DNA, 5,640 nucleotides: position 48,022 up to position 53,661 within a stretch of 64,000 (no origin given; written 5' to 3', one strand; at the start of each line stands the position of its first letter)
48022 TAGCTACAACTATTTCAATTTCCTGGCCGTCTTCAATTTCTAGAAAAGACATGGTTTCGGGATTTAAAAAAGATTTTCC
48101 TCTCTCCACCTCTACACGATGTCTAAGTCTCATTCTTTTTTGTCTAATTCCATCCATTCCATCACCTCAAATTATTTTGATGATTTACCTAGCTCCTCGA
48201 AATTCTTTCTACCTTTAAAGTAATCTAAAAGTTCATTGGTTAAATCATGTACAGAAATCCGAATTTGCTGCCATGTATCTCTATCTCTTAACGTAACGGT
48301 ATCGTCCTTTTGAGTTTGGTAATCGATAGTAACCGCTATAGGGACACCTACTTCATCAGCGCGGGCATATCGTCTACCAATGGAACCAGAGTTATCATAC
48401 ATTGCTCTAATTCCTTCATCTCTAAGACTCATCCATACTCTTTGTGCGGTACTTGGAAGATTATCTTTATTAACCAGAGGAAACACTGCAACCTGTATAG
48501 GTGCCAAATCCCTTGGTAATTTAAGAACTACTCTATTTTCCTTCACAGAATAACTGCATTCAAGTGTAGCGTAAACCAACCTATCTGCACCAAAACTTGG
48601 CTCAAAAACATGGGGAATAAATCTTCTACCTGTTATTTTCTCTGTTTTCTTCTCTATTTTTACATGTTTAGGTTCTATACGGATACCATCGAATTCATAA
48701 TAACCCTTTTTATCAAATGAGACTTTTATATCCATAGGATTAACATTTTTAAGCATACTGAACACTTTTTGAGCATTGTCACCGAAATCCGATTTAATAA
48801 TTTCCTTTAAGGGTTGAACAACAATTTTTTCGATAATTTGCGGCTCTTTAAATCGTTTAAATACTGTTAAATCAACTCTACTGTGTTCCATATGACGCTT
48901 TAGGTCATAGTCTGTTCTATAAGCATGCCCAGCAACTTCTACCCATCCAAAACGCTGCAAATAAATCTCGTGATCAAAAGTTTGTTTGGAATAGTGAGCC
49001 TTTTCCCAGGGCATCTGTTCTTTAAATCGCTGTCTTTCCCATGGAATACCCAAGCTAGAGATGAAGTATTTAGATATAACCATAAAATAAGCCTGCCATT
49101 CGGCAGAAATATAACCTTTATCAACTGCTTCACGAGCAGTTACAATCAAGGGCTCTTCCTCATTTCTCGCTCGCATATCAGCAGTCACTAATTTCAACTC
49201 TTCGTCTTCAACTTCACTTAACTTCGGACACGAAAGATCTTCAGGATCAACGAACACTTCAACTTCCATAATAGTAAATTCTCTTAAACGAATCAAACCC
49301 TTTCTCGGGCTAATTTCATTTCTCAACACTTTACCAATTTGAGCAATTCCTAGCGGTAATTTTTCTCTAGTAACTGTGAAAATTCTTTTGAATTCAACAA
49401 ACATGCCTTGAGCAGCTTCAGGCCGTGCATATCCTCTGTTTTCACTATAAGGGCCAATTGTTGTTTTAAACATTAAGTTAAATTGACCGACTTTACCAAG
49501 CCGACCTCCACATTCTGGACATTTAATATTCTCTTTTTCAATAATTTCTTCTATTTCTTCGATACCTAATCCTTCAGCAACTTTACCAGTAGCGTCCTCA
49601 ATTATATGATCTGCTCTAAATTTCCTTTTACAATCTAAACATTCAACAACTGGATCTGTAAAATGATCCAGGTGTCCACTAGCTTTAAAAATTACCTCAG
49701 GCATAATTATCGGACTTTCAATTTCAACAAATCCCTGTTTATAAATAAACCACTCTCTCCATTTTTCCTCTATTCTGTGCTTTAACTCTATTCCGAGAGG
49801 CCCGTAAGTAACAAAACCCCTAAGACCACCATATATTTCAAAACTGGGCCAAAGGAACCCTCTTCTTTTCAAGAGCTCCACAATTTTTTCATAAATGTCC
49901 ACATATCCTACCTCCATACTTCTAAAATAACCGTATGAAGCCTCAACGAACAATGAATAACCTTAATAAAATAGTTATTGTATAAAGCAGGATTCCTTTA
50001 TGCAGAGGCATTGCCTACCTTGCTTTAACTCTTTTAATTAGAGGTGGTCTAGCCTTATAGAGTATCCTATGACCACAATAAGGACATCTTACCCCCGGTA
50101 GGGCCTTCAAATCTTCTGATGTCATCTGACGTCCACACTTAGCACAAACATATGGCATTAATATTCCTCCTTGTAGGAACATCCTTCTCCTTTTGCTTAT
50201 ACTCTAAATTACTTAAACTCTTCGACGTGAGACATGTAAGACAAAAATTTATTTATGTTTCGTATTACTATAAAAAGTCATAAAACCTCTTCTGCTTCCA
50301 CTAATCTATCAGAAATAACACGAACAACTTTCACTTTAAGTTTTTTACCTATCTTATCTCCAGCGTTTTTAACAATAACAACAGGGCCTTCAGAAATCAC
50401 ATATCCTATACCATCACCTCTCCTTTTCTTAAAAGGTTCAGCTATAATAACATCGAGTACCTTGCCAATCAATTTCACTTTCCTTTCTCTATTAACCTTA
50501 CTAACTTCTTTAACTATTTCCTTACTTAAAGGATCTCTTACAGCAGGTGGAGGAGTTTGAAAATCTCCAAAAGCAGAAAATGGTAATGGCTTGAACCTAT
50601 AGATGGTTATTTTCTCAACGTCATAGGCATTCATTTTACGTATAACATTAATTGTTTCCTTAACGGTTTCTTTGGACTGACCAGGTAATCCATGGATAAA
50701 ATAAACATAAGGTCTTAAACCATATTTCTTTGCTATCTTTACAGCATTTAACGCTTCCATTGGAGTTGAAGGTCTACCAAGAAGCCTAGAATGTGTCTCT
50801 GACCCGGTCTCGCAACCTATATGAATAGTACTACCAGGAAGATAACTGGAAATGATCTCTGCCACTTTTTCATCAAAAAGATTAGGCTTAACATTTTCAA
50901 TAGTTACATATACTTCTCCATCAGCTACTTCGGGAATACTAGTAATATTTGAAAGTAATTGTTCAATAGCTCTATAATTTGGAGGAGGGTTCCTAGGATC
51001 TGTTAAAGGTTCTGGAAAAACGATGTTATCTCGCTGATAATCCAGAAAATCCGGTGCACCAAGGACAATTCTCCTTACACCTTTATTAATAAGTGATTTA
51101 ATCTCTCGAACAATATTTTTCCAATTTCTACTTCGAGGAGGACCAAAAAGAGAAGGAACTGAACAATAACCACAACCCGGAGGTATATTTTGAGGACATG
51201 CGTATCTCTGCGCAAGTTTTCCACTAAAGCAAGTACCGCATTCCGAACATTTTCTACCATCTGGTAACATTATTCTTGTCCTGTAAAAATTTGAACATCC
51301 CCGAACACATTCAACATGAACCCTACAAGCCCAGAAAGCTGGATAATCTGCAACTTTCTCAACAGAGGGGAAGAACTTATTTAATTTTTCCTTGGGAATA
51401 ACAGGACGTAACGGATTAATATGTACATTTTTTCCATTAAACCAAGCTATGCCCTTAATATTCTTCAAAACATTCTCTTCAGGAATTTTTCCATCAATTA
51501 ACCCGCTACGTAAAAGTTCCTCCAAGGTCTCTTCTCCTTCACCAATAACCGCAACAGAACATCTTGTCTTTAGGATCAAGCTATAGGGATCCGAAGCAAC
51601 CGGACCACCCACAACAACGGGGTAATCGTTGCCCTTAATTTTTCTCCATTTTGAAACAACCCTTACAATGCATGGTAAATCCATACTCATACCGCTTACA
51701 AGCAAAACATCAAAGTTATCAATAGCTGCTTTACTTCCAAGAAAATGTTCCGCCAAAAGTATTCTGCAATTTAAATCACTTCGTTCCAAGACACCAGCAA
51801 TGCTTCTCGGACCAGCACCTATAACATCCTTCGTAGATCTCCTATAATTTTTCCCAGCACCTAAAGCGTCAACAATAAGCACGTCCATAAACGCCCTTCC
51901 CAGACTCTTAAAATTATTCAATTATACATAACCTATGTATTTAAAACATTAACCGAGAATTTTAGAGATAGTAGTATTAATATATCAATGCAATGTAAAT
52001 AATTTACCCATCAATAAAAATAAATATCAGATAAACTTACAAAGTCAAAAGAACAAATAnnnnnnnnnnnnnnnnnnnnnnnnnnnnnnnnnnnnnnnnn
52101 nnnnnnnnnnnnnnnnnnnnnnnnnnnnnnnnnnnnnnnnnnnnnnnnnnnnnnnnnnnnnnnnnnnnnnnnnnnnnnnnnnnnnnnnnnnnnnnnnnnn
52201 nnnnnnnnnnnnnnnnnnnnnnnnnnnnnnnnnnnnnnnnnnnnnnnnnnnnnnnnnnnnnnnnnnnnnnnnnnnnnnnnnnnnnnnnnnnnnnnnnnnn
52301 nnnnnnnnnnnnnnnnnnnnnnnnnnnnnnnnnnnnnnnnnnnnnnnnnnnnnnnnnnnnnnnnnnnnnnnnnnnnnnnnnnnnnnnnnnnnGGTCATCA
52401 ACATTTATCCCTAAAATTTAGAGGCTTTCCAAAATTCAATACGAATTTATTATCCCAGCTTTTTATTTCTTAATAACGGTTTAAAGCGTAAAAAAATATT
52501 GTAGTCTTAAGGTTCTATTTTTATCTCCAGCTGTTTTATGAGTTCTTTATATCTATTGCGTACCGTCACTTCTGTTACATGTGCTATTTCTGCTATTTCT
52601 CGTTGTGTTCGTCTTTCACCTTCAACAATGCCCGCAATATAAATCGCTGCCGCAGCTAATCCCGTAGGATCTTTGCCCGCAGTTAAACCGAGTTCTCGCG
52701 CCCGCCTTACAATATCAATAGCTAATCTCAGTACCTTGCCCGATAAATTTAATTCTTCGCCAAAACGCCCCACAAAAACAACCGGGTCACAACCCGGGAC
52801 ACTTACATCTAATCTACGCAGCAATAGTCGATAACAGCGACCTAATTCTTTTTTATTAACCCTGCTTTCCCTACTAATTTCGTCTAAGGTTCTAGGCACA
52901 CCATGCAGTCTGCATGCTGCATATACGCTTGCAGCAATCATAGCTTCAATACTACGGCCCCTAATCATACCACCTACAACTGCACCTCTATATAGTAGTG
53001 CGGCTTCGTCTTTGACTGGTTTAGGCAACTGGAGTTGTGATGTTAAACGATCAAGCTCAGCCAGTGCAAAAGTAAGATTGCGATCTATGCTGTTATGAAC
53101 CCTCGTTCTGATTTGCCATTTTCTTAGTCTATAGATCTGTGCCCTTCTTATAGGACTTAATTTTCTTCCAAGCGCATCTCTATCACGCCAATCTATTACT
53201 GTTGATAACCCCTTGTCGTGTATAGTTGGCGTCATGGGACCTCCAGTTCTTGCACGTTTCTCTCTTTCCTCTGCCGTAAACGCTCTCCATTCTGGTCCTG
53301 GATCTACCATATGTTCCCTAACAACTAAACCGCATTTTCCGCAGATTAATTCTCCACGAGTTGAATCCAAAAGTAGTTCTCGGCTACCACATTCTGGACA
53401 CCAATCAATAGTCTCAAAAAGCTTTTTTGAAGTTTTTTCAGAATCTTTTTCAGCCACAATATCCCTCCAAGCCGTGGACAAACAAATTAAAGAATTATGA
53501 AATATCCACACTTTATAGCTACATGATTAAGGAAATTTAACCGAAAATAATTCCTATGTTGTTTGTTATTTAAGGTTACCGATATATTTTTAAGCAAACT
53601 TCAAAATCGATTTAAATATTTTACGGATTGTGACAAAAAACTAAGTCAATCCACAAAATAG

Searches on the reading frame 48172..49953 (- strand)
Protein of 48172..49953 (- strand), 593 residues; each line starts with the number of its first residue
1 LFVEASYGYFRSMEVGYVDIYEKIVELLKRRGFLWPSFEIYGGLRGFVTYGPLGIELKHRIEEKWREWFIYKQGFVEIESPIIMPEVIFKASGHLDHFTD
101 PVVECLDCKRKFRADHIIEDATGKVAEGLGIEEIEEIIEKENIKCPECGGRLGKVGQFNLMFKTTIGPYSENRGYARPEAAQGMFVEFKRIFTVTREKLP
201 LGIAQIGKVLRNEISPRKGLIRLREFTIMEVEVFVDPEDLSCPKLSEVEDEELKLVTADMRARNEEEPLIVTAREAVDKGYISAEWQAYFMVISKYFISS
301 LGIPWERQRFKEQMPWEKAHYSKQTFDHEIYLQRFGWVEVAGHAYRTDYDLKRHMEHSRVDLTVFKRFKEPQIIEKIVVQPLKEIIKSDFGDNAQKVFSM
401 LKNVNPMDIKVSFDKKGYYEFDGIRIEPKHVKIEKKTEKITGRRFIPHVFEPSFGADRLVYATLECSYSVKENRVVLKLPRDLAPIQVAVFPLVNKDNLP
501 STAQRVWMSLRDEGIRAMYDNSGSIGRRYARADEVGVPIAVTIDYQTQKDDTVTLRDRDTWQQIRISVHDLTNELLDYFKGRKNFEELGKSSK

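Call 16: search_protein_families(library=pfam, proteins=[window:48172-49953:-], max_evalue=0.0001)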
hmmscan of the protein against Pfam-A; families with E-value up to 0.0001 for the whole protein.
window:48172-49953:- (593 aa): 2 families
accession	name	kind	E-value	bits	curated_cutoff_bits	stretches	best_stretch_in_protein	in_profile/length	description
PF03129.25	HGTP_anticodon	-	1.2e-22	80.3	21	1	487-576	1-92/94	Anticodon binding domain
PF00587.30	tRNA-synt_2b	-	1.9e-08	35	29.3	1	175-240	12-76/179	tRNA synthetase class II core domain (G, H, P, S and T)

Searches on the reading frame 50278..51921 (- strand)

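Call 16: search_protein_families(library=pfam, proteins=[window:50278-51921:-], max_evalue=0.0001)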
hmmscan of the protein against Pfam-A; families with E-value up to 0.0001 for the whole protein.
window:50278-51921:- (547 aa): 2 families
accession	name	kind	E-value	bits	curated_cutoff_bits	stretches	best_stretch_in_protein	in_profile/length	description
PF04055.27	Radical_SAM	-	1.7e-21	77.6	29.5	1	245-425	10-164/166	Radical SAM superfamily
PF02310.24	B12-binding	-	1.7e-09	38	32.1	1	37-137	16-121/121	B12 binding domain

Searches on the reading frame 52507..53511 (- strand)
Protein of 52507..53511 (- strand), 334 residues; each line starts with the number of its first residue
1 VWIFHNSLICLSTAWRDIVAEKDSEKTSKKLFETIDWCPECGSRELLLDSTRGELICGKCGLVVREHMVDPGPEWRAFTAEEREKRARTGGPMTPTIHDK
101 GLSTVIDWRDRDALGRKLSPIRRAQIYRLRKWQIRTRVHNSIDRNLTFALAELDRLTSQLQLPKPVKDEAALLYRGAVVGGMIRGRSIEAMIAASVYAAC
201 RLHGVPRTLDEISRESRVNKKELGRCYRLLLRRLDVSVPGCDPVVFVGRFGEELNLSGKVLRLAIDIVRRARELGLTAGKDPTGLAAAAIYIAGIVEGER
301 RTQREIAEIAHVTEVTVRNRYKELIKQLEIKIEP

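Call 16: search_protein_families(library=pfam, proteins=[window:52507-53511:-], max_evalue=0.0001)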
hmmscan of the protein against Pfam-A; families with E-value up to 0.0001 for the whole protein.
window:52507-53511:- (334 aa): 2 families
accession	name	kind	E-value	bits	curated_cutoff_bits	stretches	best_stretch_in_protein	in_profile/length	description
PF00382.24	TFIIB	-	7.3e-45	151.4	23.6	2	242-326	7-91/92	Transcription factor TFIIB repeat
PF08271.17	Zn_Ribbon_TF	-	2.5e-17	62.6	29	1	38-78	3-43/43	TFIIB zinc-binding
